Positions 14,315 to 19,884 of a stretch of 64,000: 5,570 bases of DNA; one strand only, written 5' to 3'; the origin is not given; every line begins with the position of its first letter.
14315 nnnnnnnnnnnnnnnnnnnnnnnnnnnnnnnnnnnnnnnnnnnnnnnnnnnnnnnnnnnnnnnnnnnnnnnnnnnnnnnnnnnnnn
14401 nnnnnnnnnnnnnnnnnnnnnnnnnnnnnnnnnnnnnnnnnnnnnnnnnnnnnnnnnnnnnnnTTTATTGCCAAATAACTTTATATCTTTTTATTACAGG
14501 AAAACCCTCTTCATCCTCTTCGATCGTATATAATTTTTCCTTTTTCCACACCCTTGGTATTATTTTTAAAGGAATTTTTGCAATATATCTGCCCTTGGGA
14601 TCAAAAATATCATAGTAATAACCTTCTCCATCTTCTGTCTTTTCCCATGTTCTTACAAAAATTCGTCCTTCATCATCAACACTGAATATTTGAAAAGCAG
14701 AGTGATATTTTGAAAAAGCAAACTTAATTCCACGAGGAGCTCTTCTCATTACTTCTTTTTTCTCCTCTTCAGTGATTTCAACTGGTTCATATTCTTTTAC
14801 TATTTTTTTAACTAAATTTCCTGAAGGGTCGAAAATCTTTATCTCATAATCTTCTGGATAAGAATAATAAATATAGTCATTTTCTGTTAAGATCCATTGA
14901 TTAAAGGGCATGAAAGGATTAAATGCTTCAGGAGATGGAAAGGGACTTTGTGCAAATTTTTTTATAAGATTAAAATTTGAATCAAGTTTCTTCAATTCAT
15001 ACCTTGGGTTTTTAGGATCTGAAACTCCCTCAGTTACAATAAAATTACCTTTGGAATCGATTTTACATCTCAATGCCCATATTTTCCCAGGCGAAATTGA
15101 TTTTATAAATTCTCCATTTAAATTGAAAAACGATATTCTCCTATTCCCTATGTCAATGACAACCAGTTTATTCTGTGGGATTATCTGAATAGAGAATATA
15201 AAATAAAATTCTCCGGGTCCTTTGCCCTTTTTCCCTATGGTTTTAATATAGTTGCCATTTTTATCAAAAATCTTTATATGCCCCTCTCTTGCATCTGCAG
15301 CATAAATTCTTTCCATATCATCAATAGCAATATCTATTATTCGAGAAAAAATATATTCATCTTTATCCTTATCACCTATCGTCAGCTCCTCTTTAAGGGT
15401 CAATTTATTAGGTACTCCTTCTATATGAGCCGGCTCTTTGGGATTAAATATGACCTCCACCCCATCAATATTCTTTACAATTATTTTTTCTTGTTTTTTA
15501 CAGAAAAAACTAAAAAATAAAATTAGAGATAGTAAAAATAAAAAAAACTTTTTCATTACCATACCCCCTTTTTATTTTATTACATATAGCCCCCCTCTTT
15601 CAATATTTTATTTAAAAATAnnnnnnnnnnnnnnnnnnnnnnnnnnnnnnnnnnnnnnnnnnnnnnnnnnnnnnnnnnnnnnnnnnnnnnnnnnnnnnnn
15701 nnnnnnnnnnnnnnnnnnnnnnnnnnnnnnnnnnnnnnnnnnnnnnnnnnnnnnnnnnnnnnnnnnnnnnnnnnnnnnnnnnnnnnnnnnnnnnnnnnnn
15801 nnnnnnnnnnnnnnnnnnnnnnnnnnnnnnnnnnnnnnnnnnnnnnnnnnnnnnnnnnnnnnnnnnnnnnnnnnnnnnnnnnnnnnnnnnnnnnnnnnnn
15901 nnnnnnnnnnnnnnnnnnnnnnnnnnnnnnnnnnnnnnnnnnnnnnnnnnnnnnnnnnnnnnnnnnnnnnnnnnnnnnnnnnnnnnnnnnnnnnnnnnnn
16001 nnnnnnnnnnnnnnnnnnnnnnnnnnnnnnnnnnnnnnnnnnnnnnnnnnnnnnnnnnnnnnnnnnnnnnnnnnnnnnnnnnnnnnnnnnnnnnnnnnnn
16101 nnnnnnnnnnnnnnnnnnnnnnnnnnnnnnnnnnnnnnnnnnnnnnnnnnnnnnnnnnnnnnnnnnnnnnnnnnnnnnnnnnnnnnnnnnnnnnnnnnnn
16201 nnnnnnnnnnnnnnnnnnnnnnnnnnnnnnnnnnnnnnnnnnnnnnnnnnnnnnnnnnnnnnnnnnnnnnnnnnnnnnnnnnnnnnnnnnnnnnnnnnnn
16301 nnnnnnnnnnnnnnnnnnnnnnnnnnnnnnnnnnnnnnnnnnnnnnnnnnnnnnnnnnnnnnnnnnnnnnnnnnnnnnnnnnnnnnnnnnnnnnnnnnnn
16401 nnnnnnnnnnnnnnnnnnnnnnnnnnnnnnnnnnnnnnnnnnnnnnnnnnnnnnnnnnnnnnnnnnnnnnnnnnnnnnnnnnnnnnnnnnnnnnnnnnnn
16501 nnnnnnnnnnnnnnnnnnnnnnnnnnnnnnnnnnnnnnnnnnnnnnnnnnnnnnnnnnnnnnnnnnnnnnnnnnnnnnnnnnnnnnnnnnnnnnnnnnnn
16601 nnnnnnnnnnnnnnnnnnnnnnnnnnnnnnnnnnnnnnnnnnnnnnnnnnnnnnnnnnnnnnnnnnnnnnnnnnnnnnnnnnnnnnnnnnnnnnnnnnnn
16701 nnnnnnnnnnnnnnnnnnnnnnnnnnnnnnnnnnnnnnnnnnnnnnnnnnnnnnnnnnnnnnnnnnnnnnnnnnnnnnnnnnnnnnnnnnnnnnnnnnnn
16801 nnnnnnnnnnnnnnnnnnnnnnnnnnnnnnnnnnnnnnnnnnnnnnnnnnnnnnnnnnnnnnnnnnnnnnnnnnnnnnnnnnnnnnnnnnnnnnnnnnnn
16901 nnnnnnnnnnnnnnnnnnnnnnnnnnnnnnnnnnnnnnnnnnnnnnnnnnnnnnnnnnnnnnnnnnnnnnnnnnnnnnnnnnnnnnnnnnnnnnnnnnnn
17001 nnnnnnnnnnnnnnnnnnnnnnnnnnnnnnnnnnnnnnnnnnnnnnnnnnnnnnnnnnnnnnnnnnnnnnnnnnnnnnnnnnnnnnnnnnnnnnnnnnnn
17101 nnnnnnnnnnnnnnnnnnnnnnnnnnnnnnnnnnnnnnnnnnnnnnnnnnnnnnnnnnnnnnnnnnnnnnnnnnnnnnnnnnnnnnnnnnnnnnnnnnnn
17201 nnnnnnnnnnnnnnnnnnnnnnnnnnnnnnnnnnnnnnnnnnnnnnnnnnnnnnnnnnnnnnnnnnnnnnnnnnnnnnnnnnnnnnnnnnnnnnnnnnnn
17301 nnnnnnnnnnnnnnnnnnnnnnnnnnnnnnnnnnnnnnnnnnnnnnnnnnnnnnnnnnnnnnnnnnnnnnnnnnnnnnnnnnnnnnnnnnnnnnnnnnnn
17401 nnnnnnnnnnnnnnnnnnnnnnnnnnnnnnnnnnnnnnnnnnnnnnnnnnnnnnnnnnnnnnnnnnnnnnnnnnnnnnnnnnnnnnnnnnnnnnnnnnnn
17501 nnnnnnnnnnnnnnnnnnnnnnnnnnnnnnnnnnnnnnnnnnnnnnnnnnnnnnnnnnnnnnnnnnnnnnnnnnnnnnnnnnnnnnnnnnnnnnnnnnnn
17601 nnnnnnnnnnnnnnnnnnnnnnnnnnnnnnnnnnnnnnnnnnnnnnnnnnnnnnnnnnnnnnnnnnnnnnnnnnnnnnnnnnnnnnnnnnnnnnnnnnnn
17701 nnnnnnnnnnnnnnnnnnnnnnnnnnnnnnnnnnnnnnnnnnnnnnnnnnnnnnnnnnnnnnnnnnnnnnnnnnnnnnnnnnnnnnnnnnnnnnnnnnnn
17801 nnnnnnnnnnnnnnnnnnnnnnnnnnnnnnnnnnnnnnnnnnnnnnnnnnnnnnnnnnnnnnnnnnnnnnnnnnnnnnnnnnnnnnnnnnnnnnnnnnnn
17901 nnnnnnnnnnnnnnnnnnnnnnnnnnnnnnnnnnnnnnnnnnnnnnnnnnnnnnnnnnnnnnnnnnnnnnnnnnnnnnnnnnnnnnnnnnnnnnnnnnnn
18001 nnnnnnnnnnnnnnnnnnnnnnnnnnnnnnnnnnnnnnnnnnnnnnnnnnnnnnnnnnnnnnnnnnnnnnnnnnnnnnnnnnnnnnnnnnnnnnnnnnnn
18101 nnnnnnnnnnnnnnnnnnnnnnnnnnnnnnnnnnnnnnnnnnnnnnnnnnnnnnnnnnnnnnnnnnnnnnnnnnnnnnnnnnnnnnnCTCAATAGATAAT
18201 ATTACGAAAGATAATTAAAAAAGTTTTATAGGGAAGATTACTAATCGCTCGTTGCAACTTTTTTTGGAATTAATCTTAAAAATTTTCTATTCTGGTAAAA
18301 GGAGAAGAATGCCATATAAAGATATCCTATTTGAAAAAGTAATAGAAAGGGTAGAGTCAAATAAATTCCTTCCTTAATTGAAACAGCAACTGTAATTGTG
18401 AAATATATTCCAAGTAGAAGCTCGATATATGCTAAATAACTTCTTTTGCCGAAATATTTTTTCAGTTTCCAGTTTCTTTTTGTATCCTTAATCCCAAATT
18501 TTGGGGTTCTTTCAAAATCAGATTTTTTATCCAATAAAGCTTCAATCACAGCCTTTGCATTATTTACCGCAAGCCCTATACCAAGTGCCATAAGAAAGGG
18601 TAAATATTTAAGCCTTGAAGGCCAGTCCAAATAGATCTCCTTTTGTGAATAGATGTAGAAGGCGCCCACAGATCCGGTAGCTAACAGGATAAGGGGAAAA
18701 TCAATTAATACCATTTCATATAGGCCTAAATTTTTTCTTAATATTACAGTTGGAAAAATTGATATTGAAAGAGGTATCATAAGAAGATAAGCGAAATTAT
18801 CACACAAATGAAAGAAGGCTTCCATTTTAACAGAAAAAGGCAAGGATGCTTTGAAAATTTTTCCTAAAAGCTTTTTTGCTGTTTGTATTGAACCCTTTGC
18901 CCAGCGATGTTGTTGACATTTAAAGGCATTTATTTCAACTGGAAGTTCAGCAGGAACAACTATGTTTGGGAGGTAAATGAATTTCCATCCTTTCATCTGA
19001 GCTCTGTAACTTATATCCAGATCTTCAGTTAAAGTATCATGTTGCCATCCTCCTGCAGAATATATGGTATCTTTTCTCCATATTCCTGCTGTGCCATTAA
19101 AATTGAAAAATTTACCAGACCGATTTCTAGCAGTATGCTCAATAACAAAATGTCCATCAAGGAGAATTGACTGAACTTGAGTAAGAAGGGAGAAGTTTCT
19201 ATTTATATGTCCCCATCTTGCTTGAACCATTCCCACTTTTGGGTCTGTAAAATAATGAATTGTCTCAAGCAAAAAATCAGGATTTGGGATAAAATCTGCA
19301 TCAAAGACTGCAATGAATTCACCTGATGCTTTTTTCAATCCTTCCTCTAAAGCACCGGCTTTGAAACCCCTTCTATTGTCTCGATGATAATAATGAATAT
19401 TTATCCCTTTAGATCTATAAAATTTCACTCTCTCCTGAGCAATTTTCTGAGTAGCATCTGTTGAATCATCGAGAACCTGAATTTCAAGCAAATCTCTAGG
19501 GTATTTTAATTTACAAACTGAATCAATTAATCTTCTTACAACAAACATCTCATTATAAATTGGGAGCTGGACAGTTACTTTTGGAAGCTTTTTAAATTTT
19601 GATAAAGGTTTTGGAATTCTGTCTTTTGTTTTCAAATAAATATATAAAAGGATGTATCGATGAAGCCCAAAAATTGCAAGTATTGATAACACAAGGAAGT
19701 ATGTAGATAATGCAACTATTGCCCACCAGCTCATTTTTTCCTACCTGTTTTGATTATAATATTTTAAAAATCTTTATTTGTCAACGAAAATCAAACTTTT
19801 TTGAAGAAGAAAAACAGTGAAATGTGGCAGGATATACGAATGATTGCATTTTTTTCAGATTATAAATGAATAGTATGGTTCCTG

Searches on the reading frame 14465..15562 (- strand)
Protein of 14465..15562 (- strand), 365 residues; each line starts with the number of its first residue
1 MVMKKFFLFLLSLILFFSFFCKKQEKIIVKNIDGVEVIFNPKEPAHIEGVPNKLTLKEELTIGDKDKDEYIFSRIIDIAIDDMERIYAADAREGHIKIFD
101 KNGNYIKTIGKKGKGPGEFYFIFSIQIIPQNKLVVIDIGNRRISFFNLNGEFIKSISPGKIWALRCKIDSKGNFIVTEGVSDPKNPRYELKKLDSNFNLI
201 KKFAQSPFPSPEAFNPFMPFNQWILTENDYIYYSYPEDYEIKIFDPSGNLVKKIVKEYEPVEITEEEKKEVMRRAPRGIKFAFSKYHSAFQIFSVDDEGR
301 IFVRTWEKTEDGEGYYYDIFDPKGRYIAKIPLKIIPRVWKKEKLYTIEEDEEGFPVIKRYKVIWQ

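Call 63: search_protein_families(library=pfam, proteins=[window:14465-15562:-], max_evalue=0.0001)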
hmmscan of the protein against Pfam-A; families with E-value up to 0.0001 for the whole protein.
window:14465-15562:- (365 aa): 1 family
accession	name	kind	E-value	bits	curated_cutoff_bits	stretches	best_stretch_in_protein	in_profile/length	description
PF17170.10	DUF5128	-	1.5e-18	67.5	22.9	1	67-236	38-204/321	6-bladed beta-propeller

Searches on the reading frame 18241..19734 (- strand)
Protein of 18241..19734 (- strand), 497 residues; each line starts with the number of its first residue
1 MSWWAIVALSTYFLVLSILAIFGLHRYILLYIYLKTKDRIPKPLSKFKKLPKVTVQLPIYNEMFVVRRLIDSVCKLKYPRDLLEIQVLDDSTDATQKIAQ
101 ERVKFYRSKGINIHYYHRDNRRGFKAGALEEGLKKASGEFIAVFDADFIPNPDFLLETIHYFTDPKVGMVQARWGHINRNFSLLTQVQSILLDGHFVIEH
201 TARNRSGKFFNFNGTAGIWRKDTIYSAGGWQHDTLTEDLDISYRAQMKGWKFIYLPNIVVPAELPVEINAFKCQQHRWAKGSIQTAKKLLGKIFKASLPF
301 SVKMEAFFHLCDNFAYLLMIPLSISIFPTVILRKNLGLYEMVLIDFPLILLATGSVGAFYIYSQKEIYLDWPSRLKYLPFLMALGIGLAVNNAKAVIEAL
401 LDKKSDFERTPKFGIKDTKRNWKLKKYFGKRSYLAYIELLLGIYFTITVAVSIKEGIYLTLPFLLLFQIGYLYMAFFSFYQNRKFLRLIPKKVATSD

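Call 63: search_protein_families(library=pfam, proteins=[window:18241-19734:-], max_evalue=0.0001)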
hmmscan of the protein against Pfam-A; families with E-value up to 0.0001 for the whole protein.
window:18241-19734:- (497 aa): 4 families
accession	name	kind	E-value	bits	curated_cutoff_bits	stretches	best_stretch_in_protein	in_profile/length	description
PF00535.33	Glycos_transf_2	-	4.9e-24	85.6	23.3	1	55-203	2-144/168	Glycosyl transferase family 2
PF13641.12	Glyco_tranf_2_3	-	3.3e-22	80.1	27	1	51-281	1-230/230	Glycosyltransferase like family 2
PF13632.12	Glyco_trans_2_3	-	2.4e-19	70.4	27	1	141-318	2-187/198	Glycosyl transferase family group 2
PF13506.12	Glyco_transf_21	-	2.4e-10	40.6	21.7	1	125-280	18-174/174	Glycosyl transferase family 21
